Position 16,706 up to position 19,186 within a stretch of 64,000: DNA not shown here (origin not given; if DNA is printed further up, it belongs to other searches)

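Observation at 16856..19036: GT-C-like membrane domain fused to a zinc-ribbon SAM methyltransferase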

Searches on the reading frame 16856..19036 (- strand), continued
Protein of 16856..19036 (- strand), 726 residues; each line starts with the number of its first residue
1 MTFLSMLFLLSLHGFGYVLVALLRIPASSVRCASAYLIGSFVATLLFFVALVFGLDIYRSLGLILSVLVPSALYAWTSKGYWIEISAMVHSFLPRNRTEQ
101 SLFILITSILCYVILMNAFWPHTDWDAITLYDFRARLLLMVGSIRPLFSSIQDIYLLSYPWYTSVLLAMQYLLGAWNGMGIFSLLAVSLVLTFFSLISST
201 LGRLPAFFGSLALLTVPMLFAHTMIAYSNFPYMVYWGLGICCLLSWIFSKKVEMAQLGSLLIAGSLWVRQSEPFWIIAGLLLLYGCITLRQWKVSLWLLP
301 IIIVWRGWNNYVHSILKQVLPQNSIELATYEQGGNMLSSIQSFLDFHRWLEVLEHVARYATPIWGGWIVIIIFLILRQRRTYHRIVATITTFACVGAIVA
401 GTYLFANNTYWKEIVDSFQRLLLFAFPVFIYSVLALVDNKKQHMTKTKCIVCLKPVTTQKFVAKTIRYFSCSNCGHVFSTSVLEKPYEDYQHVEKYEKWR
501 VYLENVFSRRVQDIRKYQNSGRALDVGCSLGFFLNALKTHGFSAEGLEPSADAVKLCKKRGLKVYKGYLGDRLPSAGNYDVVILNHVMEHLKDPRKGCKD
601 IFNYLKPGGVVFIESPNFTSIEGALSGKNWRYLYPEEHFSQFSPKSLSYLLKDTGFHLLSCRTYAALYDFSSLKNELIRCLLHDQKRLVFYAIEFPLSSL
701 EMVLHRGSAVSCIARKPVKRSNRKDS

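Call 20: search_protein_families(library=pfam, proteins=[P0069, P0023, P0144, P0039, P0017, P0121, P0149, P0031, P0126, P0156], max_evalue=0.001)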
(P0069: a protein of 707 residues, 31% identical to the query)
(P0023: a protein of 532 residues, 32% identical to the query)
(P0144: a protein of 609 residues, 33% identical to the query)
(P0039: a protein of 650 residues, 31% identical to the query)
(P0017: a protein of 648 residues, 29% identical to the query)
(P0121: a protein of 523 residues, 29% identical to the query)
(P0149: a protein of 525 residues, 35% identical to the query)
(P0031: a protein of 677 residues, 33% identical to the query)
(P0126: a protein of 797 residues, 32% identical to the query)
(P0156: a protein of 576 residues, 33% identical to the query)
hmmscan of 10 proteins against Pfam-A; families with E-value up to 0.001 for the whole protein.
P0069 (707 aa): 8 families
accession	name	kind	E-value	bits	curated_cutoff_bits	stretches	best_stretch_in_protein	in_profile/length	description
PF01943.22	Polysacc_synt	-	4e-26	92.5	28.2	1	26-295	5-270/274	Polysaccharide biosynthesis protein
PF13489.12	Methyltransf_23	-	2.1e-25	89.8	27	1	499-650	10-163/164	Methyltransferase domain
PF13440.11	Polysacc_synt_3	-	1.1e-16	61.3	23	1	46-345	1-292/293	Polysaccharide biosynthesis protein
PF08241.18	Methyltransf_11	-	1.2e-13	51.9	21.2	1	515-602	1-94/95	Methyltransferase domain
PF08242.18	Methyltransf_12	-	1.2e-11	45.7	30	1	515-600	1-97/98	Methyltransferase domain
PF13847.12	Methyltransf_31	-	1.3e-11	44.8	27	1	511-607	4-113/145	Methyltransferase domain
PF13649.12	Methyltransf_25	-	5.9e-11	43.4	27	1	514-597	1-95/97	Methyltransferase domain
PF07021.18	MetW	-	1.1e-07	32.2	21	1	509-609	11-113/193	Methionine biosynthesis protein MetW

P0023 (532 aa): 14 families
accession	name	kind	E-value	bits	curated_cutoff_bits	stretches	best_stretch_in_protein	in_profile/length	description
PF08241.18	Methyltransf_11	-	8.1e-45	151.8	21.2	2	46-136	1-95/95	Methyltransferase domain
PF13489.12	Methyltransf_23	-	1e-44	152.6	27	2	330-474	16-161/164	Methyltransferase domain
PF13649.12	Methyltransf_25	-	7.9e-38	129.5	27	2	45-132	1-97/97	Methyltransferase domain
PF13847.12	Methyltransf_31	-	2.6e-34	118.4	27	2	41-140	3-113/145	Methyltransferase domain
PF08242.18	Methyltransf_12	-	4.9e-29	101.4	30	2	46-134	1-98/98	Methyltransferase domain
PF07021.18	MetW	-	1.3e-22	80.8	21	2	330-439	7-117/193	Methionine biosynthesis protein MetW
PF01209.24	Ubie_methyltran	-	1.3e-13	51.3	20.1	1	40-137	46-152/233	ubiE/COQ5 methyltransferase family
PF05148.21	Methyltransf_8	-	6.1e-06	26.7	27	0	37-136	68-156/219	Hypothetical methyltransferase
PF01728.25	FtsJ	-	2.7e-05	24.6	24.1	0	40-107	20-97/181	FtsJ-like methyltransferase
PF05175.20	MTS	-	8.5e-05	22.7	23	0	31-138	19-140/170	Methyltransferase small domain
PF20922.3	Anamorsin_N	-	0.0001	22.5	27.1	1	91-140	41-91/163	Anamorsin, N-terminal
PF08003.17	Methyltransf_9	-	0.00011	21.7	23.8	0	43-136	117-217/315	Protein of unknown function (DUF1698)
PF03291.22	mRNA_G-N7_MeTrfase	-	0.00056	19.5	26.6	0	44-86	64-108/315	mRNA (guanine-N(7))-methyltransferase domain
PF01555.25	N6_N4_Mtase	-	0.00089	19.7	26.7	0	114-180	29-85/221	DNA methylase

P0144 (609 aa): 10 families
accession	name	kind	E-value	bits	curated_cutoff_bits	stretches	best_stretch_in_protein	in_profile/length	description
PF13489.12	Methyltransf_23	-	1.2e-29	103.6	27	1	387-537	11-162/164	Methyltransferase domain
PF01522.26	Polysacc_deac_1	-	2e-20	73.5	23.1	1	167-254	40-123/124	Polysaccharide deacetylase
PF08242.18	Methyltransf_12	-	8.9e-16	58.9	30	1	402-489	1-98/98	Methyltransferase domain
PF08241.18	Methyltransf_11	-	2.7e-15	57.2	21.2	1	402-490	1-94/95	Methyltransferase domain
PF13649.12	Methyltransf_25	-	3.2e-14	53.8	27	1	402-487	2-97/97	Methyltransferase domain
PF13847.12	Methyltransf_31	-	3.5e-12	46.7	27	1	399-495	5-113/145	Methyltransferase domain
PF07021.18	MetW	-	5.6e-10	39.6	21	1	396-497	12-113/193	Methionine biosynthesis protein MetW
PF05219.18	DREV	-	7.2e-05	22.5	26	1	392-487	89-182/265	DREV methyltransferase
PF02353.26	CMAS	-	7.4e-05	22.6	27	0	398-493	63-166/273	Mycolic acid cyclopropane synthetase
PF08003.17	Methyltransf_9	-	0.0004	19.9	23.8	0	397-541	115-267/315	Protein of unknown function (DUF1698)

P0039 (650 aa): 7 families
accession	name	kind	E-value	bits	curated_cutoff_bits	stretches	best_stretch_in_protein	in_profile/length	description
PF13489.12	Methyltransf_23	-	3.4e-41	141.1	27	2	429-573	16-161/164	Methyltransferase domain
PF08241.18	Methyltransf_11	-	1.4e-30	106.2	21.2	2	126-217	1-93/95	Methyltransferase domain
PF08242.18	Methyltransf_12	-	1.2e-28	100.2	30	2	439-526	1-98/98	Methyltransferase domain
PF13649.12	Methyltransf_25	-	8.5e-24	84.5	27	2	438-524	1-97/97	Methyltransferase domain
PF13847.12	Methyltransf_31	-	1.9e-16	60.5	27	2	434-532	3-113/145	Methyltransferase domain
PF07021.18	MetW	-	2.6e-08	34.2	21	1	434-535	13-114/193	Methionine biosynthesis protein MetW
PF08003.17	Methyltransf_9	-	0.0001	21.8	23.8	0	122-220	116-218/315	Protein of unknown function (DUF1698)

P0017 (648 aa): 4 families
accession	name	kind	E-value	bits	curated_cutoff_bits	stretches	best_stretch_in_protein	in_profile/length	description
PF13489.12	Methyltransf_23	-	5.3e-18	65.7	27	1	445-591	24-162/164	Methyltransferase domain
PF08242.18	Methyltransf_12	-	6e-09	37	30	1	455-543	1-98/98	Methyltransferase domain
PF08241.18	Methyltransf_11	-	6.2e-08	33.6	21.2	1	455-545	1-95/95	Methyltransferase domain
PF13649.12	Methyltransf_25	-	5.6e-07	30.6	27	1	455-541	2-97/97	Methyltransferase domain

P0121 (523 aa): 22 families
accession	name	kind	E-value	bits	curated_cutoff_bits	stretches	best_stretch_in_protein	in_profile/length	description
PF13489.12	Methyltransf_23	-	4.1e-54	183.2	27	2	313-462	15-163/164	Methyltransferase domain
PF08241.18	Methyltransf_11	-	4e-41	140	21.2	2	45-137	1-94/95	Methyltransferase domain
PF13649.12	Methyltransf_25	-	9.5e-34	116.4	27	2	44-134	1-97/97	Methyltransferase domain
PF08242.18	Methyltransf_12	-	3.6e-30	105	30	2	45-136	1-98/98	Methyltransferase domain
PF13847.12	Methyltransf_31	-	2e-27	96.1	27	2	42-142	5-113/145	Methyltransferase domain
PF01209.24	Ubie_methyltran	-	1.1e-11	45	20.1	1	33-138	40-151/233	ubiE/COQ5 methyltransferase family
PF05175.20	MTS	-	1.4e-11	44.8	23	1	41-144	32-144/170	Methyltransferase small domain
PF07021.18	MetW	-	6.1e-11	42.7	21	1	42-129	15-101/193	Methionine biosynthesis protein MetW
PF02353.26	CMAS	-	6.5e-11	42.5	27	1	42-139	64-165/273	Mycolic acid cyclopropane synthetase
PF03848.20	TehB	-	1.6e-09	37.9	20.4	1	10-140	6-134/193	Tellurite resistance protein TehB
PF06325.19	PrmA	-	6.2e-08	32.9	22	1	39-137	160-257/296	Ribosomal protein L11 methyltransferase (PrmA)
PF08003.17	Methyltransf_9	-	6.3e-08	32.4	23.8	0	32-140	107-219/315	Protein of unknown function (DUF1698)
PF20922.3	Anamorsin_N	-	3.7e-07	30.5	27.1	0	80-142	27-91/163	Anamorsin, N-terminal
PF05219.18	DREV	-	4.7e-07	29.6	26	0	34-136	88-184/265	DREV methyltransferase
PF03141.22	Methyltransf_29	-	2.3e-06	26.9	23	1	28-142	105-221/506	Putative S-adenosyl-L-methionine-dependent methyltransferase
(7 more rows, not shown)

P0149 (525 aa): 10 families
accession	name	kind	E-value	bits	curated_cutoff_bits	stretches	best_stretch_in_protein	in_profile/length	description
PF13489.12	Methyltransf_23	-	3e-28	99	27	1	338-485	13-162/164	Methyltransferase domain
PF00535.33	Glycos_transf_2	-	6.1e-26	91.8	23.3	1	5-139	1-146/168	Glycosyl transferase family 2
PF08241.18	Methyltransf_11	-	8.8e-14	52.4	21.2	1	352-439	1-95/95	Methyltransferase domain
PF08242.18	Methyltransf_12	-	1.8e-11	45.1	30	1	352-437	1-98/98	Methyltransferase domain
PF13649.12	Methyltransf_25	-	4.5e-10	40.5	27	1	351-435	1-97/97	Methyltransferase domain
PF13704.12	Glyco_tranf_2_4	-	1.3e-08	35.7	27.5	1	12-89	2-86/98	Glycosyl transferase family 2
PF13847.12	Methyltransf_31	-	4.8e-08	33.3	27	1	346-443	2-113/145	Methyltransferase domain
PF13641.12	Glyco_tranf_2_3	-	9.5e-05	22.9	27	1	4-92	3-104/230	Glycosyltransferase like family 2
PF07021.18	MetW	-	0.00018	21.6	21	1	345-445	11-113/193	Methionine biosynthesis protein MetW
PF05219.18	DREV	-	0.0003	20.4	26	1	303-484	52-235/265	DREV methyltransferase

P0031 (677 aa): 11 families
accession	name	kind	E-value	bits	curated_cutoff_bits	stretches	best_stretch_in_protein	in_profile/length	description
PF13489.12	Methyltransf_23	-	1.1e-59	201.3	27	2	132-278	12-159/164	Methyltransferase domain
PF08241.18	Methyltransf_11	-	9.1e-43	145.3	21.2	2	471-560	1-94/95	Methyltransferase domain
PF13649.12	Methyltransf_25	-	1.1e-31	109.8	27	2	470-557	1-97/97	Methyltransferase domain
PF08242.18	Methyltransf_12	-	3.2e-30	105.2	30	2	146-232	1-97/98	Methyltransferase domain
PF13847.12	Methyltransf_31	-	3e-22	79.3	27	2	470-565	7-113/145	Methyltransferase domain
PF07021.18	MetW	-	4.4e-19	69.3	21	2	466-572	13-118/193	Methionine biosynthesis protein MetW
PF01209.24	Ubie_methyltran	-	3.4e-06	27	20.1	0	501-561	92-151/233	ubiE/COQ5 methyltransferase family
PF08003.17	Methyltransf_9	-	7.5e-06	25.6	23.8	0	469-610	118-266/315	Protein of unknown function (DUF1698)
PF00891.24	Methyltransf_2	-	7.7e-06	25.8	22.3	0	470-561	66-164/210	O-methyltransferase domain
PF20922.3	Anamorsin_N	-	2.3e-05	24.6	27.1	0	191-241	42-93/163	Anamorsin, N-terminal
PF01728.25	FtsJ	-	7.4e-05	23.2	24.1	0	139-193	19-82/181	FtsJ-like methyltransferase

P0126 (797 aa): 14 families
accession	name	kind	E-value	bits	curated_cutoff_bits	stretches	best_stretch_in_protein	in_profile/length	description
PF13489.12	Methyltransf_23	-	1.3e-25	90.5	27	1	67-218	10-163/164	Methyltransferase domain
PF00535.33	Glycos_transf_2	-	3.5e-20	73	23.3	1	252-372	2-122/168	Glycosyl transferase family 2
PF00534.26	Glycos_transf_1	-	2.7e-18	66.5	26.4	1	609-768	8-168/172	Glycosyl transferases group 1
PF13692.12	Glyco_trans_1_4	-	2.2e-16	60.8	27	1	619-756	4-140/142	Glycosyl transferases group 1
PF08241.18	Methyltransf_11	-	6.9e-12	46.3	21.2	1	83-170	1-94/95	Methyltransferase domain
PF07021.18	MetW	-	3.6e-11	43.5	21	1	73-181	8-117/193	Methionine biosynthesis protein MetW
PF08242.18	Methyltransf_12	-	7e-11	43.2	30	1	83-168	1-97/98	Methyltransferase domain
PF13847.12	Methyltransf_31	-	1.6e-08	34.8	27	1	77-175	2-113/145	Methyltransferase domain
PF13649.12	Methyltransf_25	-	2e-07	32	27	1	83-167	2-97/97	Methyltransferase domain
PF10111.15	Glyco_tranf_2_2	-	7.9e-06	26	27.3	0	253-337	3-91/276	Glycosyltransferase like family 2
PF13712.12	Glyco_tranf_2_5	-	8.4e-06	26.1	27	1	281-364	5-90/210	Glycosyltransferase like family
PF13439.12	Glyco_transf_4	-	1.6e-05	25.5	28.5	1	473-603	2-169/170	Glycosyltransferase Family 4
PF13641.12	Glyco_tranf_2_3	-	2e-05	25.1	27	1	252-363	5-120/230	Glycosyltransferase like family 2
PF12804.13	NTP_transf_3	-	0.00086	20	27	0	267-358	27-116/160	MobA-like NTP transferase domain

P0156 (576 aa): 22 families
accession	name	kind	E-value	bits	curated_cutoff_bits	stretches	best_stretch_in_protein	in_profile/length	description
PF13489.12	Methyltransf_23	-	9.9e-45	152.6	27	2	331-484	9-160/164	Methyltransferase domain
PF08241.18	Methyltransf_11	-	1.1e-43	148.2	21.2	2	68-165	1-95/95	Methyltransferase domain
PF13649.12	Methyltransf_25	-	2.4e-37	128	27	2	67-161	1-97/97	Methyltransferase domain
PF08242.18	Methyltransf_12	-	9.6e-37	126.1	30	2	68-163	1-98/98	Methyltransferase domain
PF13847.12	Methyltransf_31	-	3.9e-31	108.1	27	2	62-185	2-127/145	Methyltransferase domain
PF01209.24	Ubie_methyltran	-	4.8e-18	65.8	20.1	2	61-171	45-157/233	ubiE/COQ5 methyltransferase family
PF07021.18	MetW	-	3.1e-17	63.3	21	2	348-449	16-116/193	Methionine biosynthesis protein MetW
PF05175.20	MTS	-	7.9e-11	42.3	23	1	63-171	31-144/170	Methyltransferase small domain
PF02353.26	CMAS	-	1.1e-10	41.8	27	1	45-165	44-164/273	Mycolic acid cyclopropane synthetase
PF08003.17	Methyltransf_9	-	4.4e-08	32.9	23.8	0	66-164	118-216/315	Protein of unknown function (DUF1698)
PF06325.19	PrmA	-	2.4e-07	31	22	1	51-144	149-243/296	Ribosomal protein L11 methyltransferase (PrmA)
PF01555.25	N6_N4_Mtase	-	9.6e-07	29.4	26.7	0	56-101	174-219/221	DNA methylase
PF05401.17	NodS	-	3.9e-06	27.3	24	0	65-155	45-130/201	Nodulation protein S (NodS)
PF20922.3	Anamorsin_N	-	6.6e-06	26.4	27.1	0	395-444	41-91/163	Anamorsin, N-terminal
PF05148.21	Methyltransf_8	-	9.7e-06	26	27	0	299-440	35-156/219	Hypothetical methyltransferase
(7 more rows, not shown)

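Call 27: search_protein_families(library=pfam, proteins=[P0007, P0008, P0009, P0010, P0011, P0012, P0013, P0014, P0015, P0016], max_evalue=0.1)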
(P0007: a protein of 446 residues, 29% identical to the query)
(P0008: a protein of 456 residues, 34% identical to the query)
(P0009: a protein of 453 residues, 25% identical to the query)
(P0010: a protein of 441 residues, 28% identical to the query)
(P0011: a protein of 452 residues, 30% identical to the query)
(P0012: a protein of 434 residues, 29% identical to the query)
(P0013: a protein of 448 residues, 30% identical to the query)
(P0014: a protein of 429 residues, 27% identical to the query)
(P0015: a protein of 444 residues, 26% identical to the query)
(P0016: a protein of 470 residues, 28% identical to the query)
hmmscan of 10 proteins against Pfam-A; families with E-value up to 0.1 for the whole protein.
P0007 (446 aa): 0 families

P0008 (456 aa): 1 family
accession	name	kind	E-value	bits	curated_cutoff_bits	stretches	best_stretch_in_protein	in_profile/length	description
PF13231.12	PMT_2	-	0.0021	18.8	26.1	1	164-308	3-154/160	Dolichyl-phosphate-mannose-protein mannosyltransferase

P0009 (453 aa): 0 families

P0010 (441 aa): 0 families

P0011 (452 aa): 1 family
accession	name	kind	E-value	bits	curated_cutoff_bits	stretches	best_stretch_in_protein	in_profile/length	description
PF13231.12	PMT_2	-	3.3e-05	24.6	26.1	1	172-292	22-139/160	Dolichyl-phosphate-mannose-protein mannosyltransferase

P0012 (434 aa): 1 family
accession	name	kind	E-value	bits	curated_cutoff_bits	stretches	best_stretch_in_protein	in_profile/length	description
PF25258.1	DUF7859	-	0.011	16.1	27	1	54-85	9-40/49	Family of unknown function (DUF7859)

P0013 (448 aa): 1 family
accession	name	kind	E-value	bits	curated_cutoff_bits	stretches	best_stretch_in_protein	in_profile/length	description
PF13231.12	PMT_2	-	0.011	16.4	26.1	1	187-298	30-145/160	Dolichyl-phosphate-mannose-protein mannosyltransferase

P0014 (429 aa): 0 families

P0015 (444 aa): 0 families

P0016 (470 aa): 0 families

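Call 39: find_encoding_contigs(protein=window:16856-19036:-, flank=3000, max_places=6)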
Protein window:16856-19036:- (726 aa): 2 contigs read that carry it; 1 place shown.
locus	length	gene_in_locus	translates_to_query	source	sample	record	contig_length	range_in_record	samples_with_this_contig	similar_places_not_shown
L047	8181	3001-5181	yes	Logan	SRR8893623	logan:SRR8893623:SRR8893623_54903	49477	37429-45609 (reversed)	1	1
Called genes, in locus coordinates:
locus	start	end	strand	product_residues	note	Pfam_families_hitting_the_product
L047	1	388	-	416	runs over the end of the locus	PF13231:PMT_2 (weak)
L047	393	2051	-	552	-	PF26626:DUF8201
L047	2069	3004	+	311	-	-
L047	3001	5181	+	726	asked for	PF13489:Methyltransf_23, PF07021:MetW, PF13847:Methyltransf_31, PF08241:Methyltransf_11, PF08242:Methyltransf_12, PF13649:Methyltransf_25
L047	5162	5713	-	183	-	PF25087:GMPPB_C (faint), PF00132:Hexapep, PF14602:Hexapep_2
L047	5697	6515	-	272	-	PF00535:Glycos_transf_2 (weak)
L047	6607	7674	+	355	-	PF13439:Glyco_transf_4 (weak), PF00534:Glycos_transf_1, PF13692:Glyco_trans_1_4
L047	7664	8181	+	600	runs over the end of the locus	PF13231:PMT_2 (weak)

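Call 43: find_encoding_contigs(protein=P0002, flank=4000, max_places=4)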
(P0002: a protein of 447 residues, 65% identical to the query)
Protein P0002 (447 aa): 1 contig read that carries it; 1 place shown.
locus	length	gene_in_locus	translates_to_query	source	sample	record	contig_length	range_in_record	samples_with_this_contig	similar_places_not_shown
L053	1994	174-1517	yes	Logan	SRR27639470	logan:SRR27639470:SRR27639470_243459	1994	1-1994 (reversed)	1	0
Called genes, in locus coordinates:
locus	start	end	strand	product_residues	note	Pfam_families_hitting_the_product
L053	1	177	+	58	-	?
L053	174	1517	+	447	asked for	-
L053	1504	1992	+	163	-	?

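Call 44: find_encoding_contigs(protein=P0004, flank=4000, max_places=4)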
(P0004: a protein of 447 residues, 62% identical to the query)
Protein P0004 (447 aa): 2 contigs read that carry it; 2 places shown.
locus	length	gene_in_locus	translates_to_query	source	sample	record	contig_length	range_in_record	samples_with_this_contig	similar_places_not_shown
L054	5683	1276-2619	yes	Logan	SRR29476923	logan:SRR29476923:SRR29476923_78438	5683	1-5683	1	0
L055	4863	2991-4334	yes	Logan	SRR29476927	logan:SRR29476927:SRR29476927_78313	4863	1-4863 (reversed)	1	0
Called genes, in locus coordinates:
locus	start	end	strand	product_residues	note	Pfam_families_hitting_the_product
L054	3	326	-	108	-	?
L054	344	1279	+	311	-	-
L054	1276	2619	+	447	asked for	-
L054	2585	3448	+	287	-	PF13489:Methyltransf_23, PF07021:MetW, PF08241:Methyltransf_11, PF08242:Methyltransf_12, PF13649:Methyltransf_25, PF13847:Methyltransf_31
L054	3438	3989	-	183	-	PF25087:GMPPB_C (faint), PF25084:LbH_EIF2B (faint), PF00132:Hexapep, PF14602:Hexapep_2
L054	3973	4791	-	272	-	PF00535:Glycos_transf_2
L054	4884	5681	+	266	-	?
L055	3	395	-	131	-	?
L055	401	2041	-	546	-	PF26626:DUF8201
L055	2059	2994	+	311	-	-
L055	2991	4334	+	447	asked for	-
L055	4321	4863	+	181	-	?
